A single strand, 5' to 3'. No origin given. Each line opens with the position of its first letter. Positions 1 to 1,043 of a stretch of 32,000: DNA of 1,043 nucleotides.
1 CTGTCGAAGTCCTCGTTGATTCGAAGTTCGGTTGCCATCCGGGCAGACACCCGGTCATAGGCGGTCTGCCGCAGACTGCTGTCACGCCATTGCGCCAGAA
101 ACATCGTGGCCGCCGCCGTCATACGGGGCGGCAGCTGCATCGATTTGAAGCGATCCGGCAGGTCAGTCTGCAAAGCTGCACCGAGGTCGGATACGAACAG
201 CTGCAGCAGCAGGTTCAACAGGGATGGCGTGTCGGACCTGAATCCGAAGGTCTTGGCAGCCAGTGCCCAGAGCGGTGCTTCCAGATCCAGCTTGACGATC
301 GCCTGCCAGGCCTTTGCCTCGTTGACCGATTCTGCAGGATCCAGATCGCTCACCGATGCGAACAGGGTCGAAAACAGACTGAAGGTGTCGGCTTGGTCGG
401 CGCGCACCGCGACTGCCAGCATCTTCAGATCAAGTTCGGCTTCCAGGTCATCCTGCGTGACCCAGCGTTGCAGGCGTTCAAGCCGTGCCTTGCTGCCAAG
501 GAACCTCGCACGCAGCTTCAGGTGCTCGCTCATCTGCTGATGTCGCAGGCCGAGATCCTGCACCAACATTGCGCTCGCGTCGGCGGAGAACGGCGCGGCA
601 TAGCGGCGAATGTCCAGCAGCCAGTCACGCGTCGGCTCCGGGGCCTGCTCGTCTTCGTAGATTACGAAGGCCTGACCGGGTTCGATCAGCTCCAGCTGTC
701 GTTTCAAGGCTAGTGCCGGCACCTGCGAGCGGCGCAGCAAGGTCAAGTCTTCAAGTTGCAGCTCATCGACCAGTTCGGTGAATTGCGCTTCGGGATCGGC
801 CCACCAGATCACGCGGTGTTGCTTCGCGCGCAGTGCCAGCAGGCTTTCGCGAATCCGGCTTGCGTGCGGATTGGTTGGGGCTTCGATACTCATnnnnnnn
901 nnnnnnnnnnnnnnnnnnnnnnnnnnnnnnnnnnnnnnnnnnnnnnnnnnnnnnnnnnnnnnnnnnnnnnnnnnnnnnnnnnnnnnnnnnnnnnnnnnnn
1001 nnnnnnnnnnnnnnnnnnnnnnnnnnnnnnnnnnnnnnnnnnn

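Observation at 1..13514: Type I BREX operon expanded to ten tightly coupled genes by three nested inserts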

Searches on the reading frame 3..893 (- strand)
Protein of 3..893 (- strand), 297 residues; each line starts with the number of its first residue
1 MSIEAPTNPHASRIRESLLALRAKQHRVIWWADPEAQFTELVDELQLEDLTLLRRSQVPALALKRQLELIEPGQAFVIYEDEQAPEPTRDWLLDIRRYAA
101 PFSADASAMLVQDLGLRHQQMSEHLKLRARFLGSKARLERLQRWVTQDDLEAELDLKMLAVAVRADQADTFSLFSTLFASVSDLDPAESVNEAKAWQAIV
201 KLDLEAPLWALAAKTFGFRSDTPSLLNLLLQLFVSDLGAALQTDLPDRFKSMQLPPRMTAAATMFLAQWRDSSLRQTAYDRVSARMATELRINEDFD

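Call 5: search_protein_families(library=pfam, proteins=[window:3-893:-])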
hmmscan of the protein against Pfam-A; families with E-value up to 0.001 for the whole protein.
window:3-893:- (297 aa): 0 families

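Call 6: search_protein_families(library=padloc, proteins=[window:3-893:-])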
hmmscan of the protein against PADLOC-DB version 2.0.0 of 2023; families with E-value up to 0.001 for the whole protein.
window:3-893:- (297 aa): 5 families
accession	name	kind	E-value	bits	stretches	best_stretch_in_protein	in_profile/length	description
PDLC02547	PglZ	-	9e-69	230.6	1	12-295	4-286/855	PglZ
PDLC02564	PglZ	-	1.1e-50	171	1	22-296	20-287/855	PglZ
PDLC02563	PglZ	-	2.3e-24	83.7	1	25-293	20-278/831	PglZ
PDLC02557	PglZ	-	1.2e-15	54.8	1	14-234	3-215/834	PglZ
PDLC02551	PglZ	-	1.4e-11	41.3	1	12-244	6-236/856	PglZ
